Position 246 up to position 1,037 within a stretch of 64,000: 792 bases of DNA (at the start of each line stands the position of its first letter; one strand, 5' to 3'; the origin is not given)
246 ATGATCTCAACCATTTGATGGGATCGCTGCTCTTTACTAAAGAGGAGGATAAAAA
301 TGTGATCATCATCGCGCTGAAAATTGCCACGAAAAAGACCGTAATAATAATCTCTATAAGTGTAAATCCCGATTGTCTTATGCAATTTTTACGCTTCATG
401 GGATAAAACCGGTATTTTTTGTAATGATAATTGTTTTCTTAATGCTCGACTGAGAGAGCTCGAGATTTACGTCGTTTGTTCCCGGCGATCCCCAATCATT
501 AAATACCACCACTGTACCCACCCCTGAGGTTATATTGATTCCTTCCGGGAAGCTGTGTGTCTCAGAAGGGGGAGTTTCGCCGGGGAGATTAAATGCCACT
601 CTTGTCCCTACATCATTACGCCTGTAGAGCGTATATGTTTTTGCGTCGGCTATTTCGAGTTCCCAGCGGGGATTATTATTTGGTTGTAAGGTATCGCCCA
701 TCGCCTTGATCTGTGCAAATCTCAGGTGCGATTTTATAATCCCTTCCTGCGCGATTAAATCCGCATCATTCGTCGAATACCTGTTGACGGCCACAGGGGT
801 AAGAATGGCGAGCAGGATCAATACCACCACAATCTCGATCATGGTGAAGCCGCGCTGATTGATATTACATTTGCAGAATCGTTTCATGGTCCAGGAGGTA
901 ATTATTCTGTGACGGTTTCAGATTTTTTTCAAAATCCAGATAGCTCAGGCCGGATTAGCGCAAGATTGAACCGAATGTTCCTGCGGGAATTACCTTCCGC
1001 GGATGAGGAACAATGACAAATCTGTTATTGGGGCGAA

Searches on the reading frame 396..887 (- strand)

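Call 12: search_protein_families(library=ncbifam, proteins=[window:396-887:-], max_evalue=0.01)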
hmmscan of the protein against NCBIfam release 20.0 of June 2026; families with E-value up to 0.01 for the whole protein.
window:396-887:- (163 aa): 6 families
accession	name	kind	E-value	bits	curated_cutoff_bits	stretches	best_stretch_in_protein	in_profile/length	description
TIGR02532.1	IV_pilin_GFxxxE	domain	1.7e-06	27.6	16.3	1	11-29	1-19/24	prepilin-type N-terminal cleavage/methylation domain-containing protein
TIGR01708.2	typeII_sec_gspH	equivalog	2.9e-05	24.1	80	1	11-42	1-32/169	type II secretion system minor pseudopilin GspH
NF007862.0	PRK10574.1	equivalog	0.00025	21.2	138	1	10-38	3-31/145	prepilin peptidase-dependent pilin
TIGR01710.1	typeII_sec_gspG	equivalog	0.00063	19.8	88.85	1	12-41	1-30/134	type II secretion system major pseudopilin GspG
NF007800.0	PRK10506.1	equivalog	0.0013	18.6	158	1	7-37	4-34/163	prepilin peptidase-dependent protein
NF041775.1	typeIV_PilA_Myxo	equivalog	0.0058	16.6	400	1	3-37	2-36/214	type IV pilin protein PilA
